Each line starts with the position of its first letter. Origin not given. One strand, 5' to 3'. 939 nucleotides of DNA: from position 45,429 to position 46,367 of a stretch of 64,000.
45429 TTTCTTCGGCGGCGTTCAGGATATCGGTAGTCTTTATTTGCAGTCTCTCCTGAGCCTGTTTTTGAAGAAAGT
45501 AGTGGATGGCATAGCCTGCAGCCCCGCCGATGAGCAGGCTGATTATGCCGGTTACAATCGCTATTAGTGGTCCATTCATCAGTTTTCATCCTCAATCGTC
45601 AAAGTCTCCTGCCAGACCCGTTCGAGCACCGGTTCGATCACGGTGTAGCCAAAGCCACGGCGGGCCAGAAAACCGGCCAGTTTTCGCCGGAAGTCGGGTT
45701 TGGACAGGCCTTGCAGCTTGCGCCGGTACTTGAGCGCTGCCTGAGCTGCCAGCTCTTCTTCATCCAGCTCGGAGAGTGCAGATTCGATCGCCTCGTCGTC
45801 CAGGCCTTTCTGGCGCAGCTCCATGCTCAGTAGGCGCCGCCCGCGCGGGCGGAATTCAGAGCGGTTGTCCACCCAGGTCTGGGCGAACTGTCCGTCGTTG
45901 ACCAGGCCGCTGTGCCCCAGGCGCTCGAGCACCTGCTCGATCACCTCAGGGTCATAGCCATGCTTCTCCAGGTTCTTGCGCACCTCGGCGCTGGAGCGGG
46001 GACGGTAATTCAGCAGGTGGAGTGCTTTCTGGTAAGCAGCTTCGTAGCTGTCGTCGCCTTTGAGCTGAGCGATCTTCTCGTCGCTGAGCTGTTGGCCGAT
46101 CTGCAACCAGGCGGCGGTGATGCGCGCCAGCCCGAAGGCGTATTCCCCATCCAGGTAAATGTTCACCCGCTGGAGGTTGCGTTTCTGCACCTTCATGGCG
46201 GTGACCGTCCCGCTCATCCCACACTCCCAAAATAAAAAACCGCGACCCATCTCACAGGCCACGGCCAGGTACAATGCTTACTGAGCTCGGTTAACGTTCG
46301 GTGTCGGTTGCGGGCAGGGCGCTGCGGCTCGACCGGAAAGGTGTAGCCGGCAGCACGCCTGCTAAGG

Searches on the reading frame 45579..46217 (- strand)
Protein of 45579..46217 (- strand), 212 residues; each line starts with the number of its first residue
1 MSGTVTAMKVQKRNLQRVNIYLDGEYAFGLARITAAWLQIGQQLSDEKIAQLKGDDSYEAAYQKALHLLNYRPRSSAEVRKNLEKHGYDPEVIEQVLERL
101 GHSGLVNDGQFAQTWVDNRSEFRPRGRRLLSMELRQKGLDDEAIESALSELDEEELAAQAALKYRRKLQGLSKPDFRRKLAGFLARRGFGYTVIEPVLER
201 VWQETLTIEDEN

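Call 9: find_related_loci(query=window:45579-46217:-, collection=genome_contigs, flank=6000)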
Query window:45579-46217:- (212 aa) in genome_contigs; peptide patterns used: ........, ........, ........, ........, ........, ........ (x = any residue, [..] = any of these).
339 stretches matched a pattern, but none encodes a relative of the query by tblastn (E <= 1e-3).
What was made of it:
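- Tried and rejected: RecX peptide scan of genome_contigs (call 9).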

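Call 10: find_homologous_proteins(query=window:45579-46217:-)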
Query window:45579-46217:- (212 aa): 3452 proteins with E <= 0.001 among 7029 candidates; the best 120 are listed.
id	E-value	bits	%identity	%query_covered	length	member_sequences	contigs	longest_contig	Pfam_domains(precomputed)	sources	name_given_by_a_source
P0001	5.0e-125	433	95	100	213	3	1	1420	PF02631.23,PF21981.3,PF21982.3,PF27462.1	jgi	jgi:regulatory protein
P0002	5.6e-121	419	92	100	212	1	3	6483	PF02631.23,PF21981.3,PF21982.3,PF27462.1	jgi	jgi:regulatory protein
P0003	6.4e-121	419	93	100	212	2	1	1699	PF02631.23,PF21981.3,PF21982.3,PF27462.1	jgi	jgi:regulatory protein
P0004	4.4e-120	417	91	100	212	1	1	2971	PF02631.23,PF21981.3,PF21982.3,PF27462.1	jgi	jgi:regulatory protein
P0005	1.9e-119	415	91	100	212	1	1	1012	PF02631.23,PF21981.3,PF21982.3,PF27462.1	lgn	-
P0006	5.9e-117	406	90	100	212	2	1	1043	PF02631.23,PF21981.3,PF21982.3,PF27462.1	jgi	-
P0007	3.7e-116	404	90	100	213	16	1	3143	PF02631.23,PF21981.3,PF21982.3,PF27462.1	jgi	-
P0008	1.2e-115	402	89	100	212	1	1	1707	PF02631.23,PF21981.3,PF21982.3,PF27462.1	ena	-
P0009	1.6e-115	402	89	100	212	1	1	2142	PF02631.23,PF21981.3,PF21982.3,PF27462.1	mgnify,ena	mgnify:CR=1 FL=1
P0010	8.8e-115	399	88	100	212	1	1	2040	PF02631.23,PF21981.3,PF21982.3,PF27462.1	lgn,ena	-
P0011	1.0e-112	393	87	100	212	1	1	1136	PF02631.23,PF21981.3,PF21982.3,PF27462.1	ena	-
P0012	3.0e-112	391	86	100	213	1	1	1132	PF02631.23,PF21981.3,PF21982.3,PF27462.1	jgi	-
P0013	6.1e-112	390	85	100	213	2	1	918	PF02631.23,PF21981.3,PF21982.3,PF27462.1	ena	-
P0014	6.7e-112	390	87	100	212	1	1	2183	PF02631.23,PF21981.3,PF21982.3,PF27462.1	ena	-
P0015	1.3e-111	389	86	100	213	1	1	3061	PF02631.23,PF21981.3,PF21982.3,PF27462.1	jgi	-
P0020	6.9e-110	383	85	100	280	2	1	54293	PF02631.23,PF21981.3,PF21982.3,PF27462.1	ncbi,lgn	-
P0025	5.9e-108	377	83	100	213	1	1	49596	PF02631.23,PF21981.3,PF21982.3,PF27462.1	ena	-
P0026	8.5e-108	376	83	99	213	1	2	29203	PF02631.23,PF21981.3,PF21982.3,PF27462.1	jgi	jgi:regulatory protein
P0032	2.9e-105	368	82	99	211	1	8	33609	PF02631.23,PF21981.3,PF21982.3,PF27462.1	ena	-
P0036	2.0e-98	346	78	99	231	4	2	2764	PF02631.23,PF21981.3,PF21982.3,PF27462.1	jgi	-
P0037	1.5e-96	340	72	100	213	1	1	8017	PF02631.23,PF21981.3,PF21982.3,PF27462.1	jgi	jgi:regulatory protein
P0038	2.5e-96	339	78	97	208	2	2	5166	PF02631.23,PF21981.3,PF04695.19,PF21982.3,PF27462.1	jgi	jgi:regulatory protein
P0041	8.5e-85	301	92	73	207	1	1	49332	PF02631.23,PF21982.3,PF27462.1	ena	-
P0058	4.3e-81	289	67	95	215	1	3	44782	PF02631.23,PF21981.3,PF21982.3,PF27462.1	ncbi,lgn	-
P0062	7.7e-80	285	66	95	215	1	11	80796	PF02631.23,PF21981.3,PF21982.3,PF27462.1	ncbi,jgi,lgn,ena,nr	ncbi:MAG TPA: RecX family transcriptional regulator [Anaerolineales bacterium]|nr:RecX family transc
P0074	2.3e-77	277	64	96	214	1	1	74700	PF02631.23,PF21981.3,PF21982.3,PF27462.1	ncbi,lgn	-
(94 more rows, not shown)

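Call 11: find_related_loci(query=window:45579-46217:-, collection=metagenome_contigs, flank=3000)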
Query window:45579-46217:- (212 aa) in metagenome_contigs; peptide patterns used: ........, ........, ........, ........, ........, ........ (x = any residue, [..] = any of these).
467 stretches matched a pattern; 7 encode a relative of the query (tblastn E <= 1e-3); 7 distinct loci.
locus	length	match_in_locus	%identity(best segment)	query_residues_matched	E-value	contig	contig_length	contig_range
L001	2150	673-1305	89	1-211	8e-131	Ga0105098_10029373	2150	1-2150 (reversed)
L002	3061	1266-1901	86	1-212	1e-124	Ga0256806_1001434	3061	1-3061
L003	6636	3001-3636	85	1-212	2e-120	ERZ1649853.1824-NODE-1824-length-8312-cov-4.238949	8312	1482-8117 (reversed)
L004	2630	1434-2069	85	1-212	3e-124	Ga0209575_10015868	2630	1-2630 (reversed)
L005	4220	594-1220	52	1-208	3e-70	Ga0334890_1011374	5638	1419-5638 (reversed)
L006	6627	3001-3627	52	1-208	3e-70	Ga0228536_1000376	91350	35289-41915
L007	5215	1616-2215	57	5-204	6e-69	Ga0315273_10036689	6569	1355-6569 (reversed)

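Call 12: find_encoding_contigs(protein=P0020, flank=4000, max_places=3)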
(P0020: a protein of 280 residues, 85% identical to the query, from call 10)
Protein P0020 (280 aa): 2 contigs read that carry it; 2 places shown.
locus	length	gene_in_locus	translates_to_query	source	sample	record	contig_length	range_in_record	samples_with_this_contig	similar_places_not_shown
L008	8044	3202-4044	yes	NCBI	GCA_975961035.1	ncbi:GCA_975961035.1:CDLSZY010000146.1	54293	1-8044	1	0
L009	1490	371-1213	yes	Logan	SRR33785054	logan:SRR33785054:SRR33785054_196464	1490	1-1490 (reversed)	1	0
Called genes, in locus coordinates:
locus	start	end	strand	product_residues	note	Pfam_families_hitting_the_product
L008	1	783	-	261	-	?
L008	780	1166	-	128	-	PF21631:A9CJY8-like_N, PF13840:ACT_7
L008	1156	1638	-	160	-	PF01243:PNPOx_N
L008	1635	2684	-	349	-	PF01757:Acyl_transf_3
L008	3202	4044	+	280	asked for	PF27462:RecX_N, PF21982:RecX_HTH1, PF02631:RecX_HTH2, PF21981:RecX_HTH3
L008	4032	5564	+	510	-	PF12072:RNase_Y_N, PF00013:KH_1, PF01966:HD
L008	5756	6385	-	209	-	PF00753:Lactamase_B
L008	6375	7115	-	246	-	-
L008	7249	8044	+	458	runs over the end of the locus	PF01212:Beta_elim_lyase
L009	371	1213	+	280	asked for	PF27462:RecX_N, PF21982:RecX_HTH1, PF02631:RecX_HTH2, PF21981:RecX_HTH3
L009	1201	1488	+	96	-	?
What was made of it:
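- One database entry (P0020) extends RecX by 67 aa into it (call 12).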

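Call 13: find_encoding_contigs(protein=P0041, flank=4000, max_places=3)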
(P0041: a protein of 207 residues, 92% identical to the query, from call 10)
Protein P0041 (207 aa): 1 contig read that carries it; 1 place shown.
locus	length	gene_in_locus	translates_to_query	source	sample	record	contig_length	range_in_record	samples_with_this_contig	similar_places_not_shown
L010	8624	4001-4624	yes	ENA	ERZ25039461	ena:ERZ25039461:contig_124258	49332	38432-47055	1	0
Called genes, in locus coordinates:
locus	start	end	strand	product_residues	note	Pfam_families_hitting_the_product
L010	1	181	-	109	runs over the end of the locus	PF11969:DcpS_C, PF01230:HIT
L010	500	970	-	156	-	PF00106:adh_short, PF13561:adh_short_C2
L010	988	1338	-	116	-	-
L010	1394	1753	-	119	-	-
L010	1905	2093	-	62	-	-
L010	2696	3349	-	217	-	PF00857:Isochorismatase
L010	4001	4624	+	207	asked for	PF27462:RecX_N, PF21982:RecX_HTH1, PF02631:RecX_HTH2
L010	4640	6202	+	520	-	PF12072:RNase_Y_N, PF00013:KH_1, PF01966:HD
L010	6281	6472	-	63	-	-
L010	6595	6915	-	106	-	PF00753:Lactamase_B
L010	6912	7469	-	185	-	-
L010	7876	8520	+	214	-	PF01613:Flavin_Reduct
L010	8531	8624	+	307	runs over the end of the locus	PF13231:PMT_2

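Call 15: find_encoding_contigs(protein=P0002, flank=3000, max_places=3)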
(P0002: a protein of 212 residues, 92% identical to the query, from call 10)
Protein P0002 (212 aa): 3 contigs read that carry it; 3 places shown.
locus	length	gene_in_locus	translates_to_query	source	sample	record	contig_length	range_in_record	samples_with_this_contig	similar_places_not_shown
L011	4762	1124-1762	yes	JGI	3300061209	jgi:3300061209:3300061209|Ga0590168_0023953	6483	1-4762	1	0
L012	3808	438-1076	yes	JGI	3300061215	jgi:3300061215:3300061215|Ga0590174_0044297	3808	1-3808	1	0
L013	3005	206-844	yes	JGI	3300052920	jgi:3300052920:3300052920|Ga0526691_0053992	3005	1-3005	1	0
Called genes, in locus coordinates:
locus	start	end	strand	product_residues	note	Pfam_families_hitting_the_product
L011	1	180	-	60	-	?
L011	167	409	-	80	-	-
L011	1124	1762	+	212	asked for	PF27462:RecX_N, PF21982:RecX_HTH1, PF02631:RecX_HTH2, PF21981:RecX_HTH3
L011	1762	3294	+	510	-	PF12072:RNase_Y_N, PF00013:KH_1, PF01966:HD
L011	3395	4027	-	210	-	PF00753:Lactamase_B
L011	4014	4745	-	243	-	-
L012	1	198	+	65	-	?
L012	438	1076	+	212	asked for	PF27462:RecX_N, PF21982:RecX_HTH1, PF02631:RecX_HTH2, PF21981:RecX_HTH3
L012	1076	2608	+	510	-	PF12072:RNase_Y_N, PF00013:KH_1, PF01966:HD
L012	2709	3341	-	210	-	PF00753:Lactamase_B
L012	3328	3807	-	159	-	?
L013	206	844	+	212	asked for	PF27462:RecX_N, PF21982:RecX_HTH1, PF02631:RecX_HTH2, PF21981:RecX_HTH3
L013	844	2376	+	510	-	PF12072:RNase_Y_N, PF00013:KH_1, PF01966:HD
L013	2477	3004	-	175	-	?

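Call 16: find_encoding_contigs(protein=P0025, flank=3000, max_places=2)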
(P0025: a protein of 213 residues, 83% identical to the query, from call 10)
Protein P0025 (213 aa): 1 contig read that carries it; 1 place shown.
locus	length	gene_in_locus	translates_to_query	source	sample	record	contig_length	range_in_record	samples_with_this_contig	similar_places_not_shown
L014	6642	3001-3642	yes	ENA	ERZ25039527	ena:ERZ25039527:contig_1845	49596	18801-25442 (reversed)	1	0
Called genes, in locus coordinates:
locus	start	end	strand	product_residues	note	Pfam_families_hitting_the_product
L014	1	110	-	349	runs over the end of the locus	PF01757:Acyl_transf_3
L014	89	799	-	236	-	PF00857:Isochorismatase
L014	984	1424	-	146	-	PF01850:PIN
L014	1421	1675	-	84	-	-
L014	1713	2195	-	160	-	PF09685:MamF_MmsF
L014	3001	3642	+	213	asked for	PF27462:RecX_N, PF21982:RecX_HTH1, PF02631:RecX_HTH2, PF21981:RecX_HTH3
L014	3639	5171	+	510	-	PF12072:RNase_Y_N, PF00013:KH_1, PF01966:HD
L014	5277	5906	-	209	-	PF00753:Lactamase_B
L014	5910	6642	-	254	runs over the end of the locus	-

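Call 17: find_encoding_contigs(protein=P0026, flank=3000, max_places=2)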
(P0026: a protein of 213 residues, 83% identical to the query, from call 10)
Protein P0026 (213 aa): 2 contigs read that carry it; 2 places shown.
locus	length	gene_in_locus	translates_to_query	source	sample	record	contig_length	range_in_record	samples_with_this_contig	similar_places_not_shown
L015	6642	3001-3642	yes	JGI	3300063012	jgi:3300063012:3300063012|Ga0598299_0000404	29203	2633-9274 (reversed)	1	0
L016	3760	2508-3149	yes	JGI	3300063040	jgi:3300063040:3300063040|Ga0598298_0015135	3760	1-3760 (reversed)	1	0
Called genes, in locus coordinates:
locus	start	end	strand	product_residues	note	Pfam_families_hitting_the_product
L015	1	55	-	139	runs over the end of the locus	PF21631:A9CJY8-like_N, PF13840:ACT_7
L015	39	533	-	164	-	PF01243:PNPOx_N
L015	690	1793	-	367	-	PF01757:Acyl_transf_3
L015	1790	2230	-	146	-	PF00903:Glyoxalase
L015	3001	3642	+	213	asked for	PF27462:RecX_N, PF21982:RecX_HTH1, PF02631:RecX_HTH2, PF21981:RecX_HTH3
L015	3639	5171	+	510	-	PF12072:RNase_Y_N, PF00013:KH_1, PF01966:HD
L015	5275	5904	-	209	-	PF00753:Lactamase_B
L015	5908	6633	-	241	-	-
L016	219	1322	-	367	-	PF01757:Acyl_transf_3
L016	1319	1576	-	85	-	-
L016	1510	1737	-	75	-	-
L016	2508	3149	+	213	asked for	PF27462:RecX_N, PF21982:RecX_HTH1, PF02631:RecX_HTH2, PF21981:RecX_HTH3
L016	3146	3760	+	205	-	?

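Call 18: find_encoding_contigs(protein=P0032, flank=3000, max_places=2)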
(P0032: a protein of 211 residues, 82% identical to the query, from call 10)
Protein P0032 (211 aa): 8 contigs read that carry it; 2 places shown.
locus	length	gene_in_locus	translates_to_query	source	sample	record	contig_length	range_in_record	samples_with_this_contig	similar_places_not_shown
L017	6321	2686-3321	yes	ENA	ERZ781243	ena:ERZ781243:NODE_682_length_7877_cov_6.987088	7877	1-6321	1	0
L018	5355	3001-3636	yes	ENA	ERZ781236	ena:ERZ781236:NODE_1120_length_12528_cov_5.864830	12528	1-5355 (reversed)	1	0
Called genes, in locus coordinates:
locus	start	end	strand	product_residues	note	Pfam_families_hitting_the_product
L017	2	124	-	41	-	?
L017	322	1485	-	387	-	-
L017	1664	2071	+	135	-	PF03724:META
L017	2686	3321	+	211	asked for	PF27462:RecX_N, PF21982:RecX_HTH1, PF02631:RecX_HTH2, PF21981:RecX_HTH3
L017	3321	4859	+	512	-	PF12072:RNase_Y_N, PF00013:KH_1, PF08668:HDOD (faint), PF01966:HD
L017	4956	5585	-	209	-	PF23023:Anti-Pycsar_Apyc1 (faint), PF00753:Lactamase_B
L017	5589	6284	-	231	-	-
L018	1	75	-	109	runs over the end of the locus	PF11969:DcpS_C, PF01230:HIT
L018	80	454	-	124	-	-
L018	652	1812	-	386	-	-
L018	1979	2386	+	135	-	PF03724:META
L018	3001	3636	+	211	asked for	PF27462:RecX_N, PF21982:RecX_HTH1, PF02631:RecX_HTH2, PF21981:RecX_HTH3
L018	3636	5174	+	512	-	PF12072:RNase_Y_N, PF00013:KH_1, PF08668:HDOD (faint), PF01966:HD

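Call 19: find_encoding_contigs(protein=P0037, flank=3000, max_places=2)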
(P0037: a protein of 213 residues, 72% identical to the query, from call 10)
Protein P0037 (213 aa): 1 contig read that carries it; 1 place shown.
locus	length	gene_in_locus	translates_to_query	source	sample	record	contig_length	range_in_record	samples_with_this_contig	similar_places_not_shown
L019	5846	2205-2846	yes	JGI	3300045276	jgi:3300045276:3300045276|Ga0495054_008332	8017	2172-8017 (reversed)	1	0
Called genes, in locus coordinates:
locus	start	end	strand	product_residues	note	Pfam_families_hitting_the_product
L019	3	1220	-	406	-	?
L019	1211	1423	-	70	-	PF00390:malic (weak)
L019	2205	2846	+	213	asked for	PF27462:RecX_N, PF21982:RecX_HTH1, PF02631:RecX_HTH2, PF21981:RecX_HTH3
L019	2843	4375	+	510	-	PF12072:RNase_Y_N, PF00013:KH_1, PF01966:HD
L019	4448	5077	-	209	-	PF00753:Lactamase_B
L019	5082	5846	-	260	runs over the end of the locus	-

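Call 20: find_encoding_contigs(protein=P0058, flank=3000, max_places=2)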
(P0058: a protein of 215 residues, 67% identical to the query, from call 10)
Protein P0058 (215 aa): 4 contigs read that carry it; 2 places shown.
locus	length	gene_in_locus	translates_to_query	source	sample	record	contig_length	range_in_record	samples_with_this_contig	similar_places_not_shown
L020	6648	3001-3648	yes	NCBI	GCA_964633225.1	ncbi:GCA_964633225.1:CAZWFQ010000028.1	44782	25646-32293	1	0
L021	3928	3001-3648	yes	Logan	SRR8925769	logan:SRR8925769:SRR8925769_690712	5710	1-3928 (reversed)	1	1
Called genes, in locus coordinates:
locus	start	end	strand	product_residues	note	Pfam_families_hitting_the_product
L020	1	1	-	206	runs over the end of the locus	-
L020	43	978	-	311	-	PF01795:Methyltransf_5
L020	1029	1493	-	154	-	PF02381:MraZ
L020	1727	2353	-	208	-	-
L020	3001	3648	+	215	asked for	PF27462:RecX_N, PF21982:RecX_HTH1, PF02631:RecX_HTH2, PF21981:RecX_HTH3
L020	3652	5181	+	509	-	PF12072:RNase_Y_N, PF08668:HDOD (faint), PF00013:KH_1, PF01966:HD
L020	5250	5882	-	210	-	PF00753:Lactamase_B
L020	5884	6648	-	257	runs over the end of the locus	-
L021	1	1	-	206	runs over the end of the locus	-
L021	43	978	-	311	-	PF01795:Methyltransf_5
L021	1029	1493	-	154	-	PF02381:MraZ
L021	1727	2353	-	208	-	-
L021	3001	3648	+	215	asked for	PF27462:RecX_N, PF21982:RecX_HTH1, PF02631:RecX_HTH2, PF21981:RecX_HTH3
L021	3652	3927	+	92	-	?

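Call 21: find_encoding_contigs(protein=P0062, flank=3000, max_places=2)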
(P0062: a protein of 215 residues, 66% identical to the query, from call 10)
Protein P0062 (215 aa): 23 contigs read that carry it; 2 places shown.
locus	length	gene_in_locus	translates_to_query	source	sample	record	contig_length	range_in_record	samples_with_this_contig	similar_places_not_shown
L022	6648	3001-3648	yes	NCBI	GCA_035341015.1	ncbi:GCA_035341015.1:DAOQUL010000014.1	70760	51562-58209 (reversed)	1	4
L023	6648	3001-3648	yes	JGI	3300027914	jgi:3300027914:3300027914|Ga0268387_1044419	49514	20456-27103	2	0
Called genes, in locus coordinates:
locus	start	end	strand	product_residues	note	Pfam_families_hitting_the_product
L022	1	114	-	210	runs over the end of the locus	-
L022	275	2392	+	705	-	-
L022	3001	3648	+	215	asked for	PF27462:RecX_N, PF21982:RecX_HTH1, PF02631:RecX_HTH2, PF21981:RecX_HTH3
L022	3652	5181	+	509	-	PF12072:RNase_Y_N, PF00013:KH_1, PF08668:HDOD (faint), PF01966:HD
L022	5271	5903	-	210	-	PF00753:Lactamase_B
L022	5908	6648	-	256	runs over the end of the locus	-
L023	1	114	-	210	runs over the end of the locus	-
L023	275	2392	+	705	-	-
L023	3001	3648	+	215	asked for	PF27462:RecX_N, PF21982:RecX_HTH1, PF02631:RecX_HTH2, PF21981:RecX_HTH3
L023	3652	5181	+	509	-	PF12072:RNase_Y_N, PF00013:KH_1, PF08668:HDOD (faint), PF01966:HD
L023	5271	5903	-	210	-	PF00753:Lactamase_B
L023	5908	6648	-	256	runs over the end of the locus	-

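Call 22: find_encoding_contigs(protein=P0038, flank=3000, max_places=2)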
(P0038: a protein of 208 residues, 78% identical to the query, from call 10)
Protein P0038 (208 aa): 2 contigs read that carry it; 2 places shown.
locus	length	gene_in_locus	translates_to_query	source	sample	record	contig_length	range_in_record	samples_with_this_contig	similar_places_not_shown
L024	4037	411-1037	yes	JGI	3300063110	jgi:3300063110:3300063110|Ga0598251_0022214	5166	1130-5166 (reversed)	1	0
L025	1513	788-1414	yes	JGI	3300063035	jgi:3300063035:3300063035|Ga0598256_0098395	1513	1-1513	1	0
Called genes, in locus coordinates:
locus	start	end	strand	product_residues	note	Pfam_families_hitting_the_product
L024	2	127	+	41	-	?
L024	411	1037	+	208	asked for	PF27462:RecX_N, PF04695:Pex14_N (faint), PF21982:RecX_HTH1, PF02631:RecX_HTH2, PF21981:RecX_HTH3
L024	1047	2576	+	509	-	PF12072:RNase_Y_N, PF00013:KH_1, PF01966:HD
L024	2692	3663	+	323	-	PF00005:ABC_tran, PF13304:AAA_21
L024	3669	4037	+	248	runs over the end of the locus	PF01061:ABC2_membrane, PF12698:ABC2_membrane_3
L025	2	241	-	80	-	?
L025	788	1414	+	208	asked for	PF27462:RecX_N, PF04695:Pex14_N (faint), PF21982:RecX_HTH1, PF02631:RecX_HTH2, PF21981:RecX_HTH3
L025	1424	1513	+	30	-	?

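Call 37: find_encoding_contigs(protein=P0036, flank=1500, max_places=4)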
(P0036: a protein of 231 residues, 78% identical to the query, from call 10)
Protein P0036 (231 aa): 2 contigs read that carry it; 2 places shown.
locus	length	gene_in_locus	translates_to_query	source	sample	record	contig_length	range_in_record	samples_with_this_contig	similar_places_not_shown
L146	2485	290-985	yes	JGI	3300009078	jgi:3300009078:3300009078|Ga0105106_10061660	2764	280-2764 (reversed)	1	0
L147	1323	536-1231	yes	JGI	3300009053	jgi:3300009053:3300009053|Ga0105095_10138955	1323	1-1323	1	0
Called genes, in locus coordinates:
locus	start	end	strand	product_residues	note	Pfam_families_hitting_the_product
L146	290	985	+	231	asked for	PF27462:RecX_N, PF21982:RecX_HTH1, PF02631:RecX_HTH2, PF21981:RecX_HTH3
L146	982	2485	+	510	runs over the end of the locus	PF12072:RNase_Y_N, PF00013:KH_1, PF01966:HD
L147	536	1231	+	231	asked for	PF27462:RecX_N, PF21982:RecX_HTH1, PF02631:RecX_HTH2, PF21981:RecX_HTH3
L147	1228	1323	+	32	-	?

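Call 38: find_encoding_contigs(protein=P0074, flank=3000, max_places=3)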
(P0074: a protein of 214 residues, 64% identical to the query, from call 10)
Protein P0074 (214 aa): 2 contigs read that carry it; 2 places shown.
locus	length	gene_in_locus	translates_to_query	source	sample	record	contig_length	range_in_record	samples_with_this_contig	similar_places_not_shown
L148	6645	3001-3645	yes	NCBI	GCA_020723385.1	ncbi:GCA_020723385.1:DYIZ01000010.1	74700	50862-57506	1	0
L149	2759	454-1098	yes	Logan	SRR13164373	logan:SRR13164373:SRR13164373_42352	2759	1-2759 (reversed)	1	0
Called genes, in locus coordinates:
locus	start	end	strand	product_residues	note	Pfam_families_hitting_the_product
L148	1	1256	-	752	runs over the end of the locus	PF00390:malic, PF03949:Malic_M, PF01515:PTA_PTB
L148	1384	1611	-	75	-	-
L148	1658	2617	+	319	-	PF00154:RecA_N, PF08423:Rad51, PF06745:ATPase (faint), PF27531:MT3502_N (weak), PF21096:RecA_C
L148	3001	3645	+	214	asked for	PF27462:RecX_N, PF21982:RecX_HTH1, PF02631:RecX_HTH2, PF21981:RecX_HTH3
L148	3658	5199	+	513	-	PF12072:RNase_Y_N, PF00013:KH_1 (weak), PF01966:HD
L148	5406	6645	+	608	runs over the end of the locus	PF16927:HisKA_7TM, PF00989:PAS (weak), PF08448:PAS_4 (weak), PF13188:PAS_8 (weak), PF13426:PAS_9 (faint), PF00512:HisKA, PF02518:HATPase_c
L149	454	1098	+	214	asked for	PF27462:RecX_N, PF21982:RecX_HTH1, PF02631:RecX_HTH2, PF21981:RecX_HTH3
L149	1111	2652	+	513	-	PF12072:RNase_Y_N, PF00013:KH_1 (weak), PF01966:HD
